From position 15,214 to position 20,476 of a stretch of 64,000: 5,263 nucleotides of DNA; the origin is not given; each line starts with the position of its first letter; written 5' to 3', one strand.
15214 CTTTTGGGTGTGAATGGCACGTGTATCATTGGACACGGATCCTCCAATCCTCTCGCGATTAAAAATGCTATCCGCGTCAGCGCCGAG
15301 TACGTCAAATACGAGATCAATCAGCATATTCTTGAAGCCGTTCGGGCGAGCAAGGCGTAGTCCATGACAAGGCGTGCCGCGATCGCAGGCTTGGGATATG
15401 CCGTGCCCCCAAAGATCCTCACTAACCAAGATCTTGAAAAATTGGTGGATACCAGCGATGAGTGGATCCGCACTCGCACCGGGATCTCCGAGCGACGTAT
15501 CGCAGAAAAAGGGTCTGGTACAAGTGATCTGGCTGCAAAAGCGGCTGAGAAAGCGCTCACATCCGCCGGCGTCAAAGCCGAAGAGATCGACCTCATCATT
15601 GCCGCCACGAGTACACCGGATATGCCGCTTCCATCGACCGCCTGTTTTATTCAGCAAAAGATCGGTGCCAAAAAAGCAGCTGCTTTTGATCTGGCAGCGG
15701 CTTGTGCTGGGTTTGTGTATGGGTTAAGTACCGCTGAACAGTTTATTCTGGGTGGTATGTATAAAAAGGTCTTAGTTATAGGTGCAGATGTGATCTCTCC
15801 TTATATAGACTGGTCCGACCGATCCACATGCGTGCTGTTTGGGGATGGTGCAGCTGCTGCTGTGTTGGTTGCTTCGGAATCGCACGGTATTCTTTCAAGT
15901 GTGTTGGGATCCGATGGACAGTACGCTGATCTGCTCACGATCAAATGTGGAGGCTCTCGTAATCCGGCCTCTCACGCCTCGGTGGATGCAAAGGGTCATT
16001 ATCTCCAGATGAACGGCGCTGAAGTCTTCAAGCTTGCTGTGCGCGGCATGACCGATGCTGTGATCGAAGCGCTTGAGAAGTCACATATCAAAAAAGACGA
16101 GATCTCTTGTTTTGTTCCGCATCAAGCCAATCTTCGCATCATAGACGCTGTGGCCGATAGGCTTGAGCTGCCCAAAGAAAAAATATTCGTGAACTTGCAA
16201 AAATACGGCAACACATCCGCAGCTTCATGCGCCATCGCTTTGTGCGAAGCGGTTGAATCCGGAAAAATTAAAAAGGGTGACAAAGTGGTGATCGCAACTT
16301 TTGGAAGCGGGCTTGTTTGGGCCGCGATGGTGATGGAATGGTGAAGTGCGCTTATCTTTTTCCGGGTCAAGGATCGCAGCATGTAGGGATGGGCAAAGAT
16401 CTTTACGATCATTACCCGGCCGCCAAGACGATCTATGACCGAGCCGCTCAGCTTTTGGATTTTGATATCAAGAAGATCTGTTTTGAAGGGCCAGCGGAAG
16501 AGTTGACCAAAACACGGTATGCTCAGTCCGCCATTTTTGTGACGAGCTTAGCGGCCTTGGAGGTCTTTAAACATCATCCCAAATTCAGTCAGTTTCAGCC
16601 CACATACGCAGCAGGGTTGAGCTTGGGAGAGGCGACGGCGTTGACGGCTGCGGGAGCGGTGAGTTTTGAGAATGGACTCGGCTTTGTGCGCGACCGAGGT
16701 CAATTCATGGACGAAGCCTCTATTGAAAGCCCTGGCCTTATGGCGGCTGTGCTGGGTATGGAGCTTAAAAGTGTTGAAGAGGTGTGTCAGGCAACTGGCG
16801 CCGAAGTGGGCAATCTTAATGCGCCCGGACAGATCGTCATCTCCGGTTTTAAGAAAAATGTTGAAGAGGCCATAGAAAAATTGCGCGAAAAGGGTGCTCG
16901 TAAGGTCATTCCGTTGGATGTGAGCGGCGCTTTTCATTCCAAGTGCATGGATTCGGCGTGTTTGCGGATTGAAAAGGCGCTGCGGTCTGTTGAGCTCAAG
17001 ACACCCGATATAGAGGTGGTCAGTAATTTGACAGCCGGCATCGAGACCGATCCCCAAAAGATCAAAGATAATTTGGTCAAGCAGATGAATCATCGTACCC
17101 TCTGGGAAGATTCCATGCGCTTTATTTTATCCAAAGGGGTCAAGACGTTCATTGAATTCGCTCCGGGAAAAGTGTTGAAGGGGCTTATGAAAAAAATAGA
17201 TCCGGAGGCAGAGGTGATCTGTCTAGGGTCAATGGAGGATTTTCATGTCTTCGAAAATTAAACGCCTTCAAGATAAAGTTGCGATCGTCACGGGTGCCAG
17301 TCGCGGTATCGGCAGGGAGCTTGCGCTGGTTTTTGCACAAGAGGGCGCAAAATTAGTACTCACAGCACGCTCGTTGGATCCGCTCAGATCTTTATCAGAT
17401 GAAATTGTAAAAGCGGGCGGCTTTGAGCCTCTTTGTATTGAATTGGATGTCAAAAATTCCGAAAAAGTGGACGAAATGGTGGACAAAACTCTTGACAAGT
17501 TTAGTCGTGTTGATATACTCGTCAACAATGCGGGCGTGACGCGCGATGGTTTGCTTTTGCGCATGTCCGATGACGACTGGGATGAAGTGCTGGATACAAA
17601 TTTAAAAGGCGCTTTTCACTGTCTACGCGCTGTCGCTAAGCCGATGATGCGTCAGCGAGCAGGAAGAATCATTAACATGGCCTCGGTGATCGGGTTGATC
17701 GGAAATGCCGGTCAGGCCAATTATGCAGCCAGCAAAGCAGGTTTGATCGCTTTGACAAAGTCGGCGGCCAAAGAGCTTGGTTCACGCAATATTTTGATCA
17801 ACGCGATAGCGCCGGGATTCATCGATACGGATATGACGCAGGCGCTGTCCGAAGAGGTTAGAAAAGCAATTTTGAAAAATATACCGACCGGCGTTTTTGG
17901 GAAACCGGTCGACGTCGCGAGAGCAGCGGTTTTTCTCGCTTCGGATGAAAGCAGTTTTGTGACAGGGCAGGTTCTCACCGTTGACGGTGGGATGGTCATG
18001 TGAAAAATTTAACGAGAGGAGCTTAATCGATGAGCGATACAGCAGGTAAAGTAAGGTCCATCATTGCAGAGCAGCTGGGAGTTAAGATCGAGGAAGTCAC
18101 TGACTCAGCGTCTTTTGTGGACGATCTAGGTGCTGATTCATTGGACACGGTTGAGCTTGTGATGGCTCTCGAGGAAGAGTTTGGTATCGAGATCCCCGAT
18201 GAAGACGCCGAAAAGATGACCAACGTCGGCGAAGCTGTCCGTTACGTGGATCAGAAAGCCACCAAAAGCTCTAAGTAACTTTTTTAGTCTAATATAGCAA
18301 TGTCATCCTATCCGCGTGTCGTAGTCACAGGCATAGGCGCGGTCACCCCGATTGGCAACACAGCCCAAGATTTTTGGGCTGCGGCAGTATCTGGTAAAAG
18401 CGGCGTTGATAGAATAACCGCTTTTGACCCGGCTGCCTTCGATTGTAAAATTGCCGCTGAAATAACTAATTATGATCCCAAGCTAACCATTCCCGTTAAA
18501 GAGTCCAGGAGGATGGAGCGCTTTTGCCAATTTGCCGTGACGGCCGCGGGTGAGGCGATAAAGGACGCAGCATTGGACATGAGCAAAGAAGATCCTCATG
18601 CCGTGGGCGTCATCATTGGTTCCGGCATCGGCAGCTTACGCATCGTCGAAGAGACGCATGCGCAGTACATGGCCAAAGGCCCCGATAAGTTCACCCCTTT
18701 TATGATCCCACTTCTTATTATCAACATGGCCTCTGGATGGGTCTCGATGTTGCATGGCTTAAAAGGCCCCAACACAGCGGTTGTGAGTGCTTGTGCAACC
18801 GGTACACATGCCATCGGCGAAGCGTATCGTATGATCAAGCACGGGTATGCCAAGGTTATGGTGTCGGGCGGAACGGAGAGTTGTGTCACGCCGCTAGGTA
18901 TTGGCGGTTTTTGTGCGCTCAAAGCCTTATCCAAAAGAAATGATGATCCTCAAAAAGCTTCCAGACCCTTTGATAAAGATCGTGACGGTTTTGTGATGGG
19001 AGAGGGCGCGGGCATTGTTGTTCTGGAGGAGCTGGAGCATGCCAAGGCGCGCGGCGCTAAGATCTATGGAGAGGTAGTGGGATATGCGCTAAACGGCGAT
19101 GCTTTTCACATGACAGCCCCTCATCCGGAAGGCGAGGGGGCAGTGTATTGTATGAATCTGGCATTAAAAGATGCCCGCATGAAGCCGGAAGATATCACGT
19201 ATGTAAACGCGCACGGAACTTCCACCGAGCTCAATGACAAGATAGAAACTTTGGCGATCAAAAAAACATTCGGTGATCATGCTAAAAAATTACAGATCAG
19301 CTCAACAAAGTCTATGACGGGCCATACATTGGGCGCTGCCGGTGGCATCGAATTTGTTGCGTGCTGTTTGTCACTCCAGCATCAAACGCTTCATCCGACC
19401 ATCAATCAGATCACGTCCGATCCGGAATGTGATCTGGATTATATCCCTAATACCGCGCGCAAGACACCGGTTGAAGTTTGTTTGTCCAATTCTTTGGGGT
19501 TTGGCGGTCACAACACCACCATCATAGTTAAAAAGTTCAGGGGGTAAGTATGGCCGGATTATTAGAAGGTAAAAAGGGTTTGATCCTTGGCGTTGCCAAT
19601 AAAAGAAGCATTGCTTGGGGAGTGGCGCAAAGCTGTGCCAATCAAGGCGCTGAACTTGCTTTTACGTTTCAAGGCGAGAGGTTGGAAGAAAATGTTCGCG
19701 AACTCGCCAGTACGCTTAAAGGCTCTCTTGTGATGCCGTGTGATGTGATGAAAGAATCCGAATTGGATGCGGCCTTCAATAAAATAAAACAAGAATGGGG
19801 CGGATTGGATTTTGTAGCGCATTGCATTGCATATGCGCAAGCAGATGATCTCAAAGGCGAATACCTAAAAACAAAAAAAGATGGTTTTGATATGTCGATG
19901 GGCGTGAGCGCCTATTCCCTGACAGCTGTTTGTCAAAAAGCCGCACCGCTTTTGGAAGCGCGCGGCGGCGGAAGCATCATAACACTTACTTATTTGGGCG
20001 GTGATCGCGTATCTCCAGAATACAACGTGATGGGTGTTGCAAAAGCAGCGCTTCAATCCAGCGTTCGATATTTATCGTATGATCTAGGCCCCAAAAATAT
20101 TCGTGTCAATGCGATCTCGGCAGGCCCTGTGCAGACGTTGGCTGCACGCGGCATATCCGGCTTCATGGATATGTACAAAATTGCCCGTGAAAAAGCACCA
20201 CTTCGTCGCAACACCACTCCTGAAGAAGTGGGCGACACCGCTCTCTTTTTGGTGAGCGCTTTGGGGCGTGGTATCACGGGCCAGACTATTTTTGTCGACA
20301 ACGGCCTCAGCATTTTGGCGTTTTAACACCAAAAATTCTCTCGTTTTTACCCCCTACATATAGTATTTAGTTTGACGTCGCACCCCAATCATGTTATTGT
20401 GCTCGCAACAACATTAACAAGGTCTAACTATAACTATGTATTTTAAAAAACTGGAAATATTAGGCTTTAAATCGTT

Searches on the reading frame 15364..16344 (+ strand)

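Call 41: search_protein_families(library=pfam, proteins=[window:15364-16344:+], max_evalue=0.0001)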
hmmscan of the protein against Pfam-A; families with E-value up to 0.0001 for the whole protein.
window:15364-16344:+ (326 aa): 2 families
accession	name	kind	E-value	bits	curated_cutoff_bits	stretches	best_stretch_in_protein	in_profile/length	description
PF08541.16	ACP_syn_III_C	-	2.5e-37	127.4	26.6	1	237-326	1-90/90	3-Oxoacyl-[acyl-carrier-protein (ACP)] synthase III C terminal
PF08545.16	ACP_syn_III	-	2.5e-32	111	24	1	108-185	1-80/80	3-Oxoacyl-[acyl-carrier-protein (ACP)] synthase III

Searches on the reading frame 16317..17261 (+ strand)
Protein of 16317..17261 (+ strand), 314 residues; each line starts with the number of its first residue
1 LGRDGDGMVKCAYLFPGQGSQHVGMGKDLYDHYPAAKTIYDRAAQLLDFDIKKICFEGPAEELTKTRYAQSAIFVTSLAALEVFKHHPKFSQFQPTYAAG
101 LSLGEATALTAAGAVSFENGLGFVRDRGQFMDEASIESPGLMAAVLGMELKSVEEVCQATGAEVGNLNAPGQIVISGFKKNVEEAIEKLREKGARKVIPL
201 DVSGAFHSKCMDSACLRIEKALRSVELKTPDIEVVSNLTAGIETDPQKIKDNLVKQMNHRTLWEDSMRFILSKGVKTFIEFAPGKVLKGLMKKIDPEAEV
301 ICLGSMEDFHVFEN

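Call 41: search_protein_families(library=pfam, proteins=[window:16317-17261:+], max_evalue=0.0001)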
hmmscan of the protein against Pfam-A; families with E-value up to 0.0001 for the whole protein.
window:16317-17261:+ (314 aa): 1 family
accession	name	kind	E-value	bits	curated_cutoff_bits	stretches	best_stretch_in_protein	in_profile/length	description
PF00698.26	Acyl_transf_1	-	3.7e-31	109.2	32.7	1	13-288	2-272/319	Acyl transferase domain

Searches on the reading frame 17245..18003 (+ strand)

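Call 41: search_protein_families(library=pfam, proteins=[window:17245-18003:+], max_evalue=0.0001)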
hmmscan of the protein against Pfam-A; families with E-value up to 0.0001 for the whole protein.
window:17245-18003:+ (252 aa): 3 families
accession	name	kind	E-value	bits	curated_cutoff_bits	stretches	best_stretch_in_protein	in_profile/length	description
PF13561.12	adh_short_C2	-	1.1e-70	238.3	27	1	17-250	1-235/236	Enoyl-(Acyl carrier protein) reductase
PF00106.31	adh_short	-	6.9e-64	215.4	26.6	1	11-204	1-193/195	short chain dehydrogenase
PF08659.16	KR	-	9.7e-23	81.4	22.6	1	14-174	4-163/180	KR domain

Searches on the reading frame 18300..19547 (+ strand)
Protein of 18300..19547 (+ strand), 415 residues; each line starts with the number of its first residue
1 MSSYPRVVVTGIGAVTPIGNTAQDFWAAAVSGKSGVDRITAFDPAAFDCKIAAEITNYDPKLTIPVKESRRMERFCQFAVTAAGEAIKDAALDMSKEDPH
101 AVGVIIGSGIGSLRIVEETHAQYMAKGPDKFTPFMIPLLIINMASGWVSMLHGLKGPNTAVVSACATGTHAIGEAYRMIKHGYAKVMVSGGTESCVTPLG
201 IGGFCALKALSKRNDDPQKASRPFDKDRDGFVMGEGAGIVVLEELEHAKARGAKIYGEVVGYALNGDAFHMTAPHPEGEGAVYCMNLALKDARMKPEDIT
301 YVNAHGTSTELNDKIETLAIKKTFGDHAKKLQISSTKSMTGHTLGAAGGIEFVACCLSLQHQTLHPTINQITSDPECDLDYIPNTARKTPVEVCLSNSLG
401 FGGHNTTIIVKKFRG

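Call 41: search_protein_families(library=pfam, proteins=[window:18300-19547:+], max_evalue=0.0001)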
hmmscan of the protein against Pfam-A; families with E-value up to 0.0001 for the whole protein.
window:18300-19547:+ (415 aa): 2 families
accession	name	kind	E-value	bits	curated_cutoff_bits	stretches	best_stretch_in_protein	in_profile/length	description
PF00109.32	ketoacyl-synt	-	2.5e-56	191.5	20.8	1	6-248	3-252/252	Beta-ketoacyl synthase, N-terminal domain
PF02801.28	Ketoacyl-synt_C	-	5.4e-42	143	20.8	1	256-369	1-117/119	Beta-ketoacyl synthase, C-terminal domain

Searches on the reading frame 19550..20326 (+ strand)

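Call 41: search_protein_families(library=pfam, proteins=[window:19550-20326:+], max_evalue=0.0001)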
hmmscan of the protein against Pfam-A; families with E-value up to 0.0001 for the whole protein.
window:19550-20326:+ (258 aa): 2 families
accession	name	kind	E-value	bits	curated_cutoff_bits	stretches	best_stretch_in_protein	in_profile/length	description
PF13561.12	adh_short_C2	-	1e-86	290.8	27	1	14-254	1-236/236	Enoyl-(Acyl carrier protein) reductase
PF00106.31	adh_short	-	3.3e-22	79.4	26.6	1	18-199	9-187/195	short chain dehydrogenase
